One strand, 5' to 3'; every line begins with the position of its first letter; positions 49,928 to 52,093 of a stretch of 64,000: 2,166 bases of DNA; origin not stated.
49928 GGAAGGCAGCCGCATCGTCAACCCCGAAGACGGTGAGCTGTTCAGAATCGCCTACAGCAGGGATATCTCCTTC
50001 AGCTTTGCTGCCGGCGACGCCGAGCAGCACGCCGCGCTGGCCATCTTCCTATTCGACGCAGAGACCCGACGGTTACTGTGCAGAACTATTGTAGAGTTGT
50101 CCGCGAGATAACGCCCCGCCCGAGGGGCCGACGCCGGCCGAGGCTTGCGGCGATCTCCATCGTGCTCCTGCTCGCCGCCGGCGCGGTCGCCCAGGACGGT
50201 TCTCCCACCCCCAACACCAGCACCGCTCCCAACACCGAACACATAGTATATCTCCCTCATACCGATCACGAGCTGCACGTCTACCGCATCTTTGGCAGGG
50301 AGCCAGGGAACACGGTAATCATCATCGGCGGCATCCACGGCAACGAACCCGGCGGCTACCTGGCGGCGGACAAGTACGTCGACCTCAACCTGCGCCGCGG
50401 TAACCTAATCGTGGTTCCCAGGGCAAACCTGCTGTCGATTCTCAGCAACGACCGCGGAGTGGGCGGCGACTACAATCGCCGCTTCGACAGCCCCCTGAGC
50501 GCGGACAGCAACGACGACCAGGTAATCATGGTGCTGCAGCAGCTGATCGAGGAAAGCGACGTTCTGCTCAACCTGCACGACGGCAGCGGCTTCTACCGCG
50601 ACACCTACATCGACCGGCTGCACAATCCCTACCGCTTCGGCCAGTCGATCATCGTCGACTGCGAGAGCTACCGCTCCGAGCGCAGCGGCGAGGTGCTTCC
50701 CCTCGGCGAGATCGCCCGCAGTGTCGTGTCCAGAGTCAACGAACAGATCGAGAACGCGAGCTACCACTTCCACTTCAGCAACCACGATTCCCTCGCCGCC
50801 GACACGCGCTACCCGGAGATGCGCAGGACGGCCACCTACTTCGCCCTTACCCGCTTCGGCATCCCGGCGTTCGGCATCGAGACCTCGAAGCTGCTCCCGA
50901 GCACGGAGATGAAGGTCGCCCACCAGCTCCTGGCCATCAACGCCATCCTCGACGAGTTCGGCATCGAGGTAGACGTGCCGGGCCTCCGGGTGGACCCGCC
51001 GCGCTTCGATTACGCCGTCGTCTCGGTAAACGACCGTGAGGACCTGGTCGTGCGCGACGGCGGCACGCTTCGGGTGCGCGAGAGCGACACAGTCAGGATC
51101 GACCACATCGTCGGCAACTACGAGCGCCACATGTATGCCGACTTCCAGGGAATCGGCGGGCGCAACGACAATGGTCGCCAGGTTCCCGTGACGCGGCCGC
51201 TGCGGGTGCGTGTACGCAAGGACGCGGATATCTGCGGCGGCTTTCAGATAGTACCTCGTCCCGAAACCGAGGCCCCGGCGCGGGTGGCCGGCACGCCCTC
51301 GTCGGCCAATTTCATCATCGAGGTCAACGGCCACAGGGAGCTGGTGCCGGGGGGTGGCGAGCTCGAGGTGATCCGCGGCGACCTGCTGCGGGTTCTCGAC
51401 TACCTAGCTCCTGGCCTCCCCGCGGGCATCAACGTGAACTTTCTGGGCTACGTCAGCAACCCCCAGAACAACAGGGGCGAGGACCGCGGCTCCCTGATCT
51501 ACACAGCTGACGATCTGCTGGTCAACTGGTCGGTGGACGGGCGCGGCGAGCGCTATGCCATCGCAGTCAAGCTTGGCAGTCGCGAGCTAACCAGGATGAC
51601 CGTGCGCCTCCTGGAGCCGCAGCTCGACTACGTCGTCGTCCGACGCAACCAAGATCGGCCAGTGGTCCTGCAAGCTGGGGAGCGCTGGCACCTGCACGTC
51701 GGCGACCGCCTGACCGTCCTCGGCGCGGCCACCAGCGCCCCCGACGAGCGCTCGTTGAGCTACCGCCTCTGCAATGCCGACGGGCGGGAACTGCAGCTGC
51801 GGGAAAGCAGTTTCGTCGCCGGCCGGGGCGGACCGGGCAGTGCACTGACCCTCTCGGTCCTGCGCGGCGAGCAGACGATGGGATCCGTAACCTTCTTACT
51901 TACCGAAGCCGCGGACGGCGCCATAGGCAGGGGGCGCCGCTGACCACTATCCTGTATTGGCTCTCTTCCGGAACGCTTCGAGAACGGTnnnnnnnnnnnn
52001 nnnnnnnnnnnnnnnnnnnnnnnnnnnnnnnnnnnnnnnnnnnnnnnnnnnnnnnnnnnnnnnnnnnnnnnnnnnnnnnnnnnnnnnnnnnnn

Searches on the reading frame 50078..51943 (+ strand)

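Call 15: search_protein_families(library=pfam, proteins=[window:50078-51943:+], max_evalue=0.01)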
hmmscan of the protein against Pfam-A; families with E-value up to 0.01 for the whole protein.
window:50078-51943:+ (621 aa): 2 families
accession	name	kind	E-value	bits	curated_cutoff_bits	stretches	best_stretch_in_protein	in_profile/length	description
PF17033.10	Peptidase_M99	-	1.2e-33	117.2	27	1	74-298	33-251/267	Carboxypeptidase controlling helical cell shape catalytic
PF24827.1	AstE_AspA_cat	-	1.2e-07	31.9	25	1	76-169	1-106/192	Succinylglutamate desuccinylase/Aspartoacylase catalytic domain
